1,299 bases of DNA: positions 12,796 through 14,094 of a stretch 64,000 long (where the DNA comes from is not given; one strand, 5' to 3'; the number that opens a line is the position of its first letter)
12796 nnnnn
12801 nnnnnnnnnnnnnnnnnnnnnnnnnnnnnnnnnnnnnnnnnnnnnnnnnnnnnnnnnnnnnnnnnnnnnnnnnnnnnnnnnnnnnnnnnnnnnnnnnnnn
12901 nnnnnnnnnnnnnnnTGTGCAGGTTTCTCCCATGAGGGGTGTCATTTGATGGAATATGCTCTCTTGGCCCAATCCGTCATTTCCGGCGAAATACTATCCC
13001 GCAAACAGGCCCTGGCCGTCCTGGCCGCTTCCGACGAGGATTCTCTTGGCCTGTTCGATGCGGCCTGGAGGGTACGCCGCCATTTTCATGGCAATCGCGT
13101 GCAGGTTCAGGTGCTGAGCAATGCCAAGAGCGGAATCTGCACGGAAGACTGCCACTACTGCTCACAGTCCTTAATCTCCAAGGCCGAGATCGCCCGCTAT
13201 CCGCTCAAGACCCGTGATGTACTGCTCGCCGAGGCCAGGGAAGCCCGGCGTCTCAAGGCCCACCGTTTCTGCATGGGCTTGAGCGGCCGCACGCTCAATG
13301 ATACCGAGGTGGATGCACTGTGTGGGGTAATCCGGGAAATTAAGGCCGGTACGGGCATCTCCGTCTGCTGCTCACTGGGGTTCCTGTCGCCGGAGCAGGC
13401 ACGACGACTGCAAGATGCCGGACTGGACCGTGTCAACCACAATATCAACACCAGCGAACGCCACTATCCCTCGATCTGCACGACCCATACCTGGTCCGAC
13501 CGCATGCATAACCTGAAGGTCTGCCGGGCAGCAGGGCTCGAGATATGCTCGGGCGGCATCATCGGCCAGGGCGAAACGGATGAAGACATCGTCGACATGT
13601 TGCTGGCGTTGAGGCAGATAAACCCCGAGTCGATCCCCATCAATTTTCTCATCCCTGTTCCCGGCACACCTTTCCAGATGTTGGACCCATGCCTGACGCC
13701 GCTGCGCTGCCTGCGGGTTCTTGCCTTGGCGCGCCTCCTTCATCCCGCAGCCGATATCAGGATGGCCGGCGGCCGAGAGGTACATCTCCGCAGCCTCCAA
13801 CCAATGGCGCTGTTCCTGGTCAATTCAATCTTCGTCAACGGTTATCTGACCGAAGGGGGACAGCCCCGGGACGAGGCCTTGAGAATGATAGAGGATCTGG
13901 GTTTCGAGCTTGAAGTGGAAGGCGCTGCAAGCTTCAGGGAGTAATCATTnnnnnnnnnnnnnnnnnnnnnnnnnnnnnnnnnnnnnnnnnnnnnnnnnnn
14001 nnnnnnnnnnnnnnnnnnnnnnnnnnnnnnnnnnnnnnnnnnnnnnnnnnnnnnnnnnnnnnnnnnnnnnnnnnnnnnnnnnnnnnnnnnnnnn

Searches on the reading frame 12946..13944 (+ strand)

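Call 79: search_protein_families(library=pfam, proteins=[window:12946-13944:+], max_evalue=0.001)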
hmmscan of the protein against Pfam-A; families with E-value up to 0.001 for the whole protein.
window:12946-13944:+ (332 aa): 2 families
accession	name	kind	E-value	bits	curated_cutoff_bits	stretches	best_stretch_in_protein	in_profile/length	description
PF06968.18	BATS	-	2.9e-24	85.5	22.2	1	231-321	1-88/88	Biotin and Thiamin Synthesis associated domain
PF04055.27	Radical_SAM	-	3.5e-23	83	29.5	1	63-219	5-163/166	Radical SAM superfamily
